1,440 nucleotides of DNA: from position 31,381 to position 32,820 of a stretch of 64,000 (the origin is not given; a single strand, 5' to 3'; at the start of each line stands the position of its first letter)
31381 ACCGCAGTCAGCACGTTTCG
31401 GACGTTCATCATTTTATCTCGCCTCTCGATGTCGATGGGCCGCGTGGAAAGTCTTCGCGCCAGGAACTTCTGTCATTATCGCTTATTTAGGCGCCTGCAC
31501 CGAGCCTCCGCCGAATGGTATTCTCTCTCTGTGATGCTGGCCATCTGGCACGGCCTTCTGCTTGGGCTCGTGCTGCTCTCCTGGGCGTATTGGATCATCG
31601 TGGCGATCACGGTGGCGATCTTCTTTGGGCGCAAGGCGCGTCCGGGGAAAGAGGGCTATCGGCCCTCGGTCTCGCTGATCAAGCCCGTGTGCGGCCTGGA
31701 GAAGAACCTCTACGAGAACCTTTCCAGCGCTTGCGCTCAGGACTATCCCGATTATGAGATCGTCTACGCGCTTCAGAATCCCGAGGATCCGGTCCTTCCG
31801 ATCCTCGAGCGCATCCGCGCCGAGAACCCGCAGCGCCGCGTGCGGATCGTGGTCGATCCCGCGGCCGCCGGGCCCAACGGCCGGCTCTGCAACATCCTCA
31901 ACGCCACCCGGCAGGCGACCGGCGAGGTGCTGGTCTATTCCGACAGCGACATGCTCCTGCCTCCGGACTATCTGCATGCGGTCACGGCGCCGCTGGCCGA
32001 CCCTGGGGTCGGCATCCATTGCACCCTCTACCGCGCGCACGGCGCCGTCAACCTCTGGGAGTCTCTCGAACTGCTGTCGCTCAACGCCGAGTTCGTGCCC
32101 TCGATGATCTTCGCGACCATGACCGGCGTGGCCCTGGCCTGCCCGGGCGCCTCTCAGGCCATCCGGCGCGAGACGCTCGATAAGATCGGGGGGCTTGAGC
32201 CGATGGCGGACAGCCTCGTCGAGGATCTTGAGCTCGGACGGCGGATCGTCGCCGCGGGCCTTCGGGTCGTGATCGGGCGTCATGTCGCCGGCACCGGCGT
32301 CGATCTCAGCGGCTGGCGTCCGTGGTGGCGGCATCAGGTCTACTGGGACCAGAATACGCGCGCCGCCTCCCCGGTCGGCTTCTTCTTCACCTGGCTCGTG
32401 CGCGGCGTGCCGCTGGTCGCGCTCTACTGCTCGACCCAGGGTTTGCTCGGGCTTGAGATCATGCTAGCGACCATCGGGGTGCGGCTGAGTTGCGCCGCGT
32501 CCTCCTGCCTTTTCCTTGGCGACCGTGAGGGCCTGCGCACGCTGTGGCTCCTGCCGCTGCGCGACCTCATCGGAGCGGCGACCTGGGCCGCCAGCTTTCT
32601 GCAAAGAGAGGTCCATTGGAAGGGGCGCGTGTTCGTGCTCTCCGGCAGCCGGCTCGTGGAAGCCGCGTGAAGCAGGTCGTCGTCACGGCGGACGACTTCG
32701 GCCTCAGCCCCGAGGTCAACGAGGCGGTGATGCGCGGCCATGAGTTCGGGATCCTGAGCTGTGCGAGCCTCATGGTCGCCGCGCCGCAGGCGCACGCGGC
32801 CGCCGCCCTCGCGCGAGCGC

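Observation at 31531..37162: Non-canonical Ara4N-like aminosugar-lipid modification cluster (GT2 + YdjC/NaxD deacetylase + ArnE/F pair + SDR + DegT)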

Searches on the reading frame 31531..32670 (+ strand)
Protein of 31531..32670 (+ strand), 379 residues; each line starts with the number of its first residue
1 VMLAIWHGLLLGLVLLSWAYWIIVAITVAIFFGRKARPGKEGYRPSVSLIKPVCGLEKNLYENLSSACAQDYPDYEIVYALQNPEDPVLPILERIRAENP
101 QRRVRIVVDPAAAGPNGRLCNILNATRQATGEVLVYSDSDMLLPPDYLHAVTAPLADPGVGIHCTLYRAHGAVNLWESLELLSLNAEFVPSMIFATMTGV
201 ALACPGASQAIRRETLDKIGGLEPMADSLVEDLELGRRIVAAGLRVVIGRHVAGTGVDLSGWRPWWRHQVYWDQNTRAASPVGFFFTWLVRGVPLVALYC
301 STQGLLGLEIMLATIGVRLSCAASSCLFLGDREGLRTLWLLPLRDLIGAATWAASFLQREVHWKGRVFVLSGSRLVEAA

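Call 4: search_protein_families(library=ncbifam, proteins=[window:31531-32670:+], max_evalue=0.01)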
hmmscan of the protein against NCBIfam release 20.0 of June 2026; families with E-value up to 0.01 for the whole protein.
window:31531-32670:+ (379 aa): 10 families
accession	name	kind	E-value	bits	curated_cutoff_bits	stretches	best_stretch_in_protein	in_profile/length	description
TIGR03472.1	HpnI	equivalog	3.5e-92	309.1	310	1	9-372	7-366/373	bacteriohopanetetrol glucosamine biosynthesis glycosyltransferase HpnI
TIGR03965.1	mycofact_glyco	equivalog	1e-08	34.5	280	1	42-246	71-270/467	mycofactocin biosynthesis glycosyltransferase MftF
NF045692.1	OglycostaseCruG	equivalog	6.2e-08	32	600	1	206-368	205-386/386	2'-O-glycosyltransferase CruG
NF038299.1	EPS_HpsN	equivalog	2.1e-07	30.2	425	1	45-154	1-105/317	hormogonium polysaccharide biosynthesis glycosyltransferase HpsN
TIGR03469.1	HpnB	hypoth_equivalog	5.2e-07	29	379.25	1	11-251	2-258/386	hopene-associated glycosyltransferase HpnB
TIGR03937.1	PgaC_IcaA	equivalog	1.6e-06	27.4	422.3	1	19-161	14-157/407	poly-beta-1,6-N-acetyl-D-glucosamine synthase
NF050050.1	ProtGlycPglI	equivalog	0.00031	20.2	500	1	45-144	2-98/306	GalNAc(5)-diNAcBac-PP-undecaprenol beta-1,3-glucosyltransferase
TIGR04242.1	nodulat_NodC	equivalog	0.00052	19.1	550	1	38-172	41-173/395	chitooligosaccharide synthase NodC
NF041875.1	EPS_EpsD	equivalog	0.0015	18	370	1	71-253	25-203/325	exopolysaccharide biosynthesis glycosyltransferase EpsD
TIGR04283.1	glyco_like_mftF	equivalog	0.0084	15.7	182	0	110-252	52-182/221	TIGR04283 family arsenosugar biosynthesis glycosyltransferase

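Call 5: search_protein_families(library=pfam, proteins=[window:31531-32670:+], max_evalue=0.01)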
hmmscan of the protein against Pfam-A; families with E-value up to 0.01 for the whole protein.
window:31531-32670:+ (379 aa): 4 families
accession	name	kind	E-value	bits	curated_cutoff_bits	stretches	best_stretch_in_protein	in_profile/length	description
PF13506.12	Glyco_transf_21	-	6.7e-35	120.5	21.7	1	100-273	1-173/174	Glycosyl transferase family 21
PF13641.12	Glyco_tranf_2_3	-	1.5e-22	81.2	27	1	58-252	14-207/230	Glycosyltransferase like family 2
PF13632.12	Glyco_trans_2_3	-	4.4e-15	56.5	27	1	136-310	4-183/198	Glycosyl transferase family group 2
PF00535.33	Glycos_transf_2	-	4.4e-12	46.7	23.3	1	49-219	2-167/168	Glycosyl transferase family 2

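Call 13: find_homologous_proteins(query=window:31531-32670:+, max_evalue=1e-10)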
Query window:31531-32670:+ (379 aa): 829 proteins with E <= 1e-10 among 8000 candidates; the best 120 are listed.
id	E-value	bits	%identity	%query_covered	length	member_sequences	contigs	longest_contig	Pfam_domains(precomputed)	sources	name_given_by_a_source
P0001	7.4e-241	817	94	100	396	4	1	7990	PF13632.13,PF13506.14,PF13641.13,PF00535.33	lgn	-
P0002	3.8e-228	775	89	100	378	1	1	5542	PF13632.13,PF13506.14,PF13641.13,PF00535.33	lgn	-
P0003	1.1e-216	737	85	100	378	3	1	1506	PF13632.13,PF13506.14,PF13641.13,PF00535.33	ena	-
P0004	6.9e-214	728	84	100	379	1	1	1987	PF13632.13,PF13506.14,PF13641.13,PF00535.33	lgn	-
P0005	4.3e-213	725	83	100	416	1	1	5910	PF13632.13,PF13506.14,PF13641.13,PF00535.33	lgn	-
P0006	4.2e-204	696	81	100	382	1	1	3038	PF13632.13,PF13506.14,PF13641.13,PF00535.33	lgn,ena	-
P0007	4.7e-203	692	80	99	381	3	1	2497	PF13632.13,PF13506.14,PF13641.13,PF00535.33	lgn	-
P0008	2.9e-202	690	79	99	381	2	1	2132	PF13632.13,PF13506.14,PF13641.13,PF00535.33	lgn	-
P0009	4.0e-202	689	79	99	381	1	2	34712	PF13632.13,PF13506.14,PF13641.13,PF00535.33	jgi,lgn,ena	-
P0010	2.6e-201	687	79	100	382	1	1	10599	PF13632.13,PF13506.14,PF13641.13,PF00535.33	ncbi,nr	ncbi:MAG: glycosyltransferase [Elusimicrobia bacterium]|nr:glycosyltransferase [Elusimicrobiota bact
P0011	3.4e-198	676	77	100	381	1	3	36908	PF13632.13,PF13506.14,PF13641.13,PF00535.33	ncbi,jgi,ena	jgi:ceramide glucosyltransferase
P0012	3.5e-198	676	78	100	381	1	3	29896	PF13632.13,PF13506.14,PF13641.13,PF00535.33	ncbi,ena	ncbi:MAG: glycosyltransferase [Elusimicrobiota bacterium]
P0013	2.2e-195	667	78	100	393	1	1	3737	PF13632.13,PF13506.14,PF13641.13,PF00535.33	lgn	-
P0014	1.9e-194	664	77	100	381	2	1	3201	PF13632.13,PF13506.14,PF13641.13,PF00535.33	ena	-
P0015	6.3e-193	659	75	99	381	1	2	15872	PF13632.13,PF13506.14,PF13641.13,PF00535.33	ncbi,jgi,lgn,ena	-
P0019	1.6e-159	549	64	100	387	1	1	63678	PF13632.13,PF13506.14,PF13641.13,PF00535.33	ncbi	-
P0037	5.1e-150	518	63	99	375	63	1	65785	PF13632.13,PF13506.14,PF13641.13,PF00535.33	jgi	jgi:ceramide glucosyltransferase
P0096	8.5e-140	484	59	98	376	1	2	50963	PF13632.13,PF13506.14,PF13641.13,PF00535.33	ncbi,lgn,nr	ncbi:MAG: glycosyltransferase [Elusimicrobia bacterium]|nr:glycosyltransferase [Elusimicrobiota bact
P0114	4.0e-125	436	52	98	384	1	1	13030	PF13632.13,PF13506.14,PF13641.13,PF00535.33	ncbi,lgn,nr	ncbi:MAG: glycosyltransferase [Deltaproteobacteria bacterium]|nr:glycosyltransferase [Deltaproteobac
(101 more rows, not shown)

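Call 14: find_encoding_contigs(protein=P0011, flank=10000, max_places=2)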
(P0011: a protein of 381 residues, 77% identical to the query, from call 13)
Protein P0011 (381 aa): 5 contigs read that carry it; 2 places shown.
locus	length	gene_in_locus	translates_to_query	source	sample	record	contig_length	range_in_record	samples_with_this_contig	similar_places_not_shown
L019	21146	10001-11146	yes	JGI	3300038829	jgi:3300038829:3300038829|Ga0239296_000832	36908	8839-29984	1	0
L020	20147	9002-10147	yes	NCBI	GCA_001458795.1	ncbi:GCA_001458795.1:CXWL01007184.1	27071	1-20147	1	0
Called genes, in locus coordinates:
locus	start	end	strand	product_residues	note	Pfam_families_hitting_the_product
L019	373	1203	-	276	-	PF08843:AbiEii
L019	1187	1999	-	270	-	PF13338:AbiEi_4 (weak)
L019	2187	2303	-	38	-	-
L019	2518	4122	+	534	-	PF13814:Replic_Relax (weak)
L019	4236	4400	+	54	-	-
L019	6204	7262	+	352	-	PF00437:T2SSE, PF13401:AAA_22 (faint)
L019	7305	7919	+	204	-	-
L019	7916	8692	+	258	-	PF00378:ECH_1, PF16113:ECH_2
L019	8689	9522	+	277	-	PF23441:SDR (weak), PF00106:adh_short, PF08659:KR, PF13561:adh_short_C2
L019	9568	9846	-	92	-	PF12732:YtxH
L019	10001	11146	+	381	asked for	PF13506:Glyco_transf_21, PF00535:Glycos_transf_2, PF13641:Glyco_tranf_2_3, PF13632:Glyco_trans_2_3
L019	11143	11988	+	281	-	PF04794:YdjC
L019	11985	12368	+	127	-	PF00892:EamA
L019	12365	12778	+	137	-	-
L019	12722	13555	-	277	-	-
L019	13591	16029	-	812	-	-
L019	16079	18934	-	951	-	PF01339:CheB_methylest, PF03705:CheR_N, PF01739:CheR, PF13596:PAS_10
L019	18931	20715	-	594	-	PF01739:CheR, PF00989:PAS (weak), PF13188:PAS_8 (weak), PF13426:PAS_9 (weak), PF00512:HisKA, PF02518:HATPase_c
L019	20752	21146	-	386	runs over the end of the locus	PF02518:HATPase_c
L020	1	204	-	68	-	?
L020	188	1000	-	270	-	PF13338:AbiEi_4 (weak)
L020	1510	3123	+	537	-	PF13814:Replic_Relax (weak)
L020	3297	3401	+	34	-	-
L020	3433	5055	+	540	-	PF00239:Resolvase, PF07508:Recombinase, PF13408:Zn_ribbon_recom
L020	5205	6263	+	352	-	PF00437:T2SSE, PF13401:AAA_22 (faint)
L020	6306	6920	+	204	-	-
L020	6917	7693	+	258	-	PF00378:ECH_1, PF16113:ECH_2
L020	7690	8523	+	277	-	PF23441:SDR (weak), PF00106:adh_short, PF08659:KR, PF13561:adh_short_C2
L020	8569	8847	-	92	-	PF12732:YtxH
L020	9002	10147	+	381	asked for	PF13506:Glyco_transf_21, PF00535:Glycos_transf_2, PF13641:Glyco_tranf_2_3, PF13632:Glyco_trans_2_3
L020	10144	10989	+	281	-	PF04794:YdjC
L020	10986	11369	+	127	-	PF00892:EamA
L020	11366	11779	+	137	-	-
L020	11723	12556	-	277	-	-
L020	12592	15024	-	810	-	-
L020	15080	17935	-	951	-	PF01339:CheB_methylest, PF03705:CheR_N, PF01739:CheR, PF13596:PAS_10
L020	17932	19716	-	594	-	PF01739:CheR, PF00989:PAS (weak), PF13188:PAS_8 (weak), PF13426:PAS_9 (weak), PF00512:HisKA, PF02518:HATPase_c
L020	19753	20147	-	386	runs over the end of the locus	PF02518:HATPase_c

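Call 15: find_encoding_contigs(protein=P0037, flank=10000, max_places=2)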
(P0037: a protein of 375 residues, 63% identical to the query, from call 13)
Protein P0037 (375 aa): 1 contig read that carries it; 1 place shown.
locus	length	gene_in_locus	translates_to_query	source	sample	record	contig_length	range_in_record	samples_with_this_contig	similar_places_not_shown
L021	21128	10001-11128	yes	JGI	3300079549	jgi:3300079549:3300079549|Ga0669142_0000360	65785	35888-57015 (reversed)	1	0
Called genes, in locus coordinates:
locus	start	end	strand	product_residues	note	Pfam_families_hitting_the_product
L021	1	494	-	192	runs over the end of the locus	-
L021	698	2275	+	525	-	PF07969:Amidohydro_3, PF01979:Amidohydro_1 (faint)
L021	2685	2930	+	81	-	-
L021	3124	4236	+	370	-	PF13353:Fer4_12 (faint), PF04055:Radical_SAM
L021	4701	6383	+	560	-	PF14306:PUA_2, PF01747:ATP-sulfurylase, PF01583:APS_kinase, PF13671:AAA_33 (weak)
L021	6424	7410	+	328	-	PF03706:LPG_synthase_TM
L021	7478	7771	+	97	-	-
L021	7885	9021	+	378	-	PF01041:DegT_DnrJ_EryC1, PF01212:Beta_elim_lyase (weak)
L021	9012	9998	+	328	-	PF01073:3Beta_HSD, PF01370:Epimerase, PF02719:Polysacc_synt_2 (faint), PF04321:RmlD_sub_bind, PF13460:NAD_binding_10, PF16363:GDP_Man_Dehyd, PF07993:NAD_binding_4 (weak)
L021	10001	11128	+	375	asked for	PF13506:Glyco_transf_21, PF00535:Glycos_transf_2, PF13641:Glyco_tranf_2_3, PF13632:Glyco_trans_2_3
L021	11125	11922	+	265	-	PF04794:YdjC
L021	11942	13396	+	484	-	PF02310:B12-binding (weak), PF04055:Radical_SAM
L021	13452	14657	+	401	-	PF00685:Sulfotransfer_1 (faint), PF13469:Sulfotransfer_3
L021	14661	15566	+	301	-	-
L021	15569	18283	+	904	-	PF03176:MMPL, PF02460:Patched (weak), PF12349:Sterol-sensing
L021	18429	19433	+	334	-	PF00670:AdoHcyase_NAD (weak), PF03446:NAD_binding_2 (weak), PF03807:F420_oxidored (weak), PF07991:KARI_N, PF01450:KARI_C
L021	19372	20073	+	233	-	PF10604:Polyketide_cyc2, PF03364:Polyketide_cyc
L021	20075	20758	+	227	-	PF14522:Cytochrome_C7 (faint), PF14537:Cytochrom_c3_2 (faint)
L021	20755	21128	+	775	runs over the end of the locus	PF00732:GMC_oxred_N, PF00890:FAD_binding_2 (faint), PF01266:DAO (faint), PF05199:GMC_oxred_C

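Call 16: search_protein_families(library=ncbifam, proteins=[L021:3124-4236:+, L021:6424-7410:+, L021:7885-9021:+, L021:9012-9998:+, L021:10001-11128:+, L021:11125-11922:+, L021:11942-13396:+, L021:13452-14657:+, L021:14661-15566:+, L021:15569-18283:+], max_evalue=1e-8)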
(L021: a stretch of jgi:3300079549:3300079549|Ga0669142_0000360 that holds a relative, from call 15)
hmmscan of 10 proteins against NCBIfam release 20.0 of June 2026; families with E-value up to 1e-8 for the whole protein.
L021:3124-4236:+ (370 aa): 33 families (the best 25 are shown)
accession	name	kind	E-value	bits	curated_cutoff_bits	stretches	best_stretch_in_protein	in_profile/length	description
TIGR04466.1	rSAM_BlsE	equivalog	4.3e-23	82.3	400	1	30-154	8-127/327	cytosylglucuronate decarboxylase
TIGR04303.1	GeoRSP_rSAM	equivalog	8.7e-22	78.1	400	1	27-177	7-152/325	GeoRSP system radical SAM/SPASM protein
TIGR04347.1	pseudo_SAM_Halo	equivalog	2.1e-20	73.4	525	1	26-149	39-159/390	TIGR04347 family pseudo-SAM/SPASM protein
TIGR02666.1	moaA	equivalog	2.3e-20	72.8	284.05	1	29-138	14-127/336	GTP 3',8-cyclase MoaA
TIGR04055.1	rSAM_NirJ2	equivalog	1.3e-19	70.9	500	1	29-158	4-130/326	putative heme d1 biosynthesis radical SAM protein NirJ2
TIGR04545.1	rSAM_ahbD_hemeb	equivalog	1.7e-19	70.5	500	1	29-176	4-149/339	heme b synthase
TIGR04546.1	rSAM_ahbC_deAc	equivalog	1.6e-18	66.7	650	1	26-157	40-168/390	12,18-didecarboxysiroheme deacetylase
TIGR04054.1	rSAM_NirJ1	equivalog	9.2e-18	64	650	1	23-150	35-158/387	putative heme d1 biosynthesis radical SAM protein NirJ1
TIGR04051.1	rSAM_NirJ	equivalog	1.4e-17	63.7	515.45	1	29-187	6-160/354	heme d1 biosynthesis radical SAM protein NirJ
TIGR04250.1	SCM_rSAM_ScmE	equivalog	4e-17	62.2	400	1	28-241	6-215/358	SynChlorMet cassette radical SAM/SPASM protein ScmE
TIGR02109.1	PQQ_syn_pqqE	equivalog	4.2e-17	62.1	381.35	1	30-175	12-155/358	pyrroloquinoline quinone biosynthesis protein PqqE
TIGR02668.1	moaA_archaeal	equivalog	6.3e-17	61.5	325.25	1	29-140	14-123/303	GTP 3',8-cyclase MoaA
TIGR03961.1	rSAM_PTO1314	hypoth_equivalog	4.1e-16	59.2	306.05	1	30-176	28-165/332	PTO1314 family radical SAM protein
NF050035.1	rSAM_WgK_link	exception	5.9e-16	58.4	650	1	24-174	8-156/367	radical SAM/SPASM peptide maturase WgkB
TIGR04053.2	TIGR04053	equivalog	7.4e-16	58.3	395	1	24-168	7-152/366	TIGR04053 family radical SAM/SPASM domain-containing protein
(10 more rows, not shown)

L021:6424-7410:+ (328 aa): 2 families
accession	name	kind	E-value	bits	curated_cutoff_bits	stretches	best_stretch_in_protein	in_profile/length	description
TIGR03476.1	HpnL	subfamily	1.2e-37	130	195.65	1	13-314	7-312/318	putative membrane protein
TIGR00374.1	TIGR00374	subfamily_domain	1.4e-15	57.6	43.2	1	25-304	11-297/323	flippase-like domain-containing protein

L021:7885-9021:+ (378 aa): 7 families
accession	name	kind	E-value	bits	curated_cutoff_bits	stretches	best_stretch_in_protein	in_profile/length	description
TIGR03588.1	PseC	equivalog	2.8e-70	237.1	423.5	1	22-370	16-380/380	UDP-4-amino-4,6-dideoxy-N-acetyl-beta-L-altrosamine transaminase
TIGR04181.1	NHT_00031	hypoth_equivalog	5.5e-63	213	420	1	33-349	27-357/359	LegC family aminotransferase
TIGR04427.1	PLP_DesI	equivalog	5.7e-58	196.9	650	1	14-363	29-376/390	dTDP-4-dehydro-6-deoxyglucose aminotransferase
NF008658.2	PRK11658.1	equivalog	5.1e-53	180.1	631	1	20-370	17-377/379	UDP-4-amino-4-deoxy-L-arabinose aminotransferase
NF011936.0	PRK15407.1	equivalog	3.2e-50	171.1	423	2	18-217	48-254/440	lipopolysaccharide biosynthesis protein RfbH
NF008687.0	PRK11706.1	equivalog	5.3e-47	160.4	375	1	22-369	16-373/375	dTDP-4-amino-4,6-dideoxygalactose transaminase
TIGR02379.1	ECA_wecE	subfamily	1.6e-32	112.7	434.85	1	23-370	17-375/376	dTDP-4-amino-4,6-dideoxy-D-glucose transaminase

L021:9012-9998:+ (328 aa): 18 families
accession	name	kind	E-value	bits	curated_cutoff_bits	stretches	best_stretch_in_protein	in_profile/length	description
TIGR01181.1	dTDP_gluc_dehyt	equivalog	5.8e-35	120.9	365.1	1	5-302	4-317/321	dTDP-glucose 4,6-dehydratase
TIGR01179.1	galE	equivalog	5.8e-30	104.2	262.3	1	3-298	2-327/332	UDP-glucose 4-epimerase GalE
TIGR04180.1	EDH_00030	hypoth_equivalog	5.9e-24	84.7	475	1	5-254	3-263/297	NAD-dependent 4,6-dehydratase LegB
TIGR03466.1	HpnA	hypoth_equivalog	1.5e-19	70.1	367.65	1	2-246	2-244/327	hopanoid-associated sugar epimerase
NF058621.1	DiazavRedAvaA7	equivalog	2.7e-18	66.6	400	1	1-223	1-224/304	3-diazoavenalumate denitrifying reductase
NF007490.0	PRK10084.1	subfamily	3e-17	62.6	649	1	1-299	1-337/361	dTDP-glucose 4,6-dehydratase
NF047922.1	GDPFucSynFcl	equivalog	3.5e-16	59.5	500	1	2-298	4-303/308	GDP-L-fucose synthase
NF007956.0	PRK10675.1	subfamily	7.1e-15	55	394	1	1-297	1-330/338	UDP-glucose 4-epimerase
NF007582.0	PRK10217.1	equivalog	1.8e-14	53.6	698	1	5-299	6-334/355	dTDP-glucose 4,6-dehydratase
NF043036.1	ErythonDh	equivalog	1.3e-12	47.6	325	1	1-164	1-175/321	D-erythronate dehydrogenase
NF042422.1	oxyalk_red_OleD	equivalog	2.6e-12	46.8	580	1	1-222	1-219/329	2-alkyl-3-oxoalkanoate reductase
NF050030.1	thlkprotThyD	equivalog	5.1e-12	45.6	400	0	106-245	118-247/305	thylakoid membrane protein ThyD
TIGR02622.1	CDP_4_6_dhtase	equivalog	1.4e-11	44.2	278.45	0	13-157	28-173/352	CDP-glucose 4,6-dehydratase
TIGR02197.1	heptose_epim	equivalog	7.2e-11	41.8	274.6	1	5-257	3-270/316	ADP-glyceromanno-heptose 6-epimerase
NF008872.0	PRK11908.1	equivalog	3.8e-10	39.3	294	0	2-251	3-274/349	bifunctional UDP-4-keto-pentose/UDP-xylose synthase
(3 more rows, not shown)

L021:10001-11128:+ (375 aa): 2 families
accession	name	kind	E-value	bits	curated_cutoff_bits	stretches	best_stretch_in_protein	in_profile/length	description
TIGR03472.1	HpnI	equivalog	2.5e-91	306.3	310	1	5-372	5-369/373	bacteriohopanetetrol glucosamine biosynthesis glycosyltransferase HpnI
TIGR03965.1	mycofact_glyco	equivalog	1.5e-11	43.8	280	1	33-252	66-279/467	mycofactocin biosynthesis glycosyltransferase MftF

L021:11125-11922:+ (265 aa): 2 families
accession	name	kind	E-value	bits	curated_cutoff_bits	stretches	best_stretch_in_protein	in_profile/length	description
TIGR03473.1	HpnK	hypoth_equivalog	1.8e-87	293.2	232.6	1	1-261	1-280/283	hopanoid biosynthesis-associated protein HpnK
NF002559.0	PRK02134.1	equivalog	2.2e-31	109.3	227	1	2-158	3-151/249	chitin disaccharide deacetylase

L021:11942-13396:+ (484 aa): 17 families
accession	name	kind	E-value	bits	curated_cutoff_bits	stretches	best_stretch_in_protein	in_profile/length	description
TIGR03471.1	HpnJ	equivalog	1.2e-219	730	577.6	1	2-475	1-471/472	hopanoid biosynthesis associated radical SAM protein HpnJ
NF050148.1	rSAM_ApyD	equivalog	6.2e-29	100.9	750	1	76-391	81-393/645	RiPP biosynthesis radical SAM protein ApyD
NF038361.1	rSAM_Sden_1168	equivalog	5.9e-28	97.7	575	1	85-402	157-484/560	Sden_1168 family B12-binding radical SAM P-methyltransferase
TIGR04072.2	rSAM_ladder_B12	equivalog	7.5e-24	84.1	360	1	201-420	184-400/443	lipid biosynthesis B12-binding/radical SAM protein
TIGR04014.1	B12_SAM_MJ_0865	equivalog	1.7e-21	76.6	360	1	87-391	56-358/434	methyl-coenzyme M reductase glutamine C-methyltransferase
TIGR02026.1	BchE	equivalog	2.6e-21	76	481.35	1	43-450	35-440/497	magnesium-protoporphyrin IX monomethyl ester anaerobic oxidative cyclase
TIGR04479.1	bcpD_PhpK_rSAM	subfamily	2.8e-21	75.5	600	1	192-377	236-417/504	PhpK family radical SAM P-methyltransferase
TIGR03975.1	rSAM_ocin_1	subfamily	1.6e-19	69.9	281.85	1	90-369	149-430/606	RiPP maturation radical SAM C-methyltransferase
NF033712.0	B12_rSAM_KedN5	subfamily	6.1e-17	61.1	700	1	86-359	79-360/624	KedN5 family methylcobalamin-dependent radical SAM C-methyltransferase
TIGR04013.1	B12_SAM_MJ_1487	hypoth_equivalog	1.2e-16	60.6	251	1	302-392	266-358/382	TIGR04013 family B12-binding domain/radical SAM domain-containing protein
NF033070.1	rSAM_AprD4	equivalog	4.2e-13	49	500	1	199-408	198-407/456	AprD4 family radical SAM diol-dehydratase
TIGR00089.1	TIGR00089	subfamily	1.2e-12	47.4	251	0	302-377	249-326/429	MiaB/RimO family radical SAM methylthiotransferase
NF045585.1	rSAM_slr0320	equivalog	4.5e-11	42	775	1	198-370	236-410/511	photosystem II high light acclimation radical SAM protein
TIGR04367.1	HpnR_B12_rSAM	equivalog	1.6e-10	40.1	650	1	87-393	79-375/490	hopanoid C-3 methylase HpnR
TIGR04385.1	B12_rSAM_cofa1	equivalog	4.4e-10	39.4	450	1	196-369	194-364/438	B12 lower ligand biosynthesis radical SAM protein BzaD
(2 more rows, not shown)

L021:13452-14657:+ (401 aa): 0 families

L021:14661-15566:+ (301 aa): 0 families

L021:15569-18283:+ (904 aa): 6 families
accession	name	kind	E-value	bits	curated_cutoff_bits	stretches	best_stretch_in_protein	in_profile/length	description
TIGR03480.1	HpnN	hypoth_equivalog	2.8e-153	512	751.85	1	9-889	2-857/862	hopanoid biosynthesis associated RND transporter like protein HpnN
NF052374.1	HopndTporHpnN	equivalog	1.4e-97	327.8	1100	1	8-889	4-855/858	hopanoid transporter HpnN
NF045600.2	BstA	equivalog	8.3e-83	278.8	1400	1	9-887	5-893/903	sterol transporter cytoplasmic membrane protein BstA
TIGR00921.1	2A067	subfamily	9.4e-47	159.5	351.9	2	267-443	557-733/733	hydrophobe/amphiphile efflux-3 (HAE3) family transporter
TIGR00833.1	actII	subfamily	6.9e-40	137.1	874.7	1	269-517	152-402/910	MMPL family RND transporter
NF011315.0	PRK14726.1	equivalog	5.5e-09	34.7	1249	0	286-493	368-570/855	protein translocase subunit SecDF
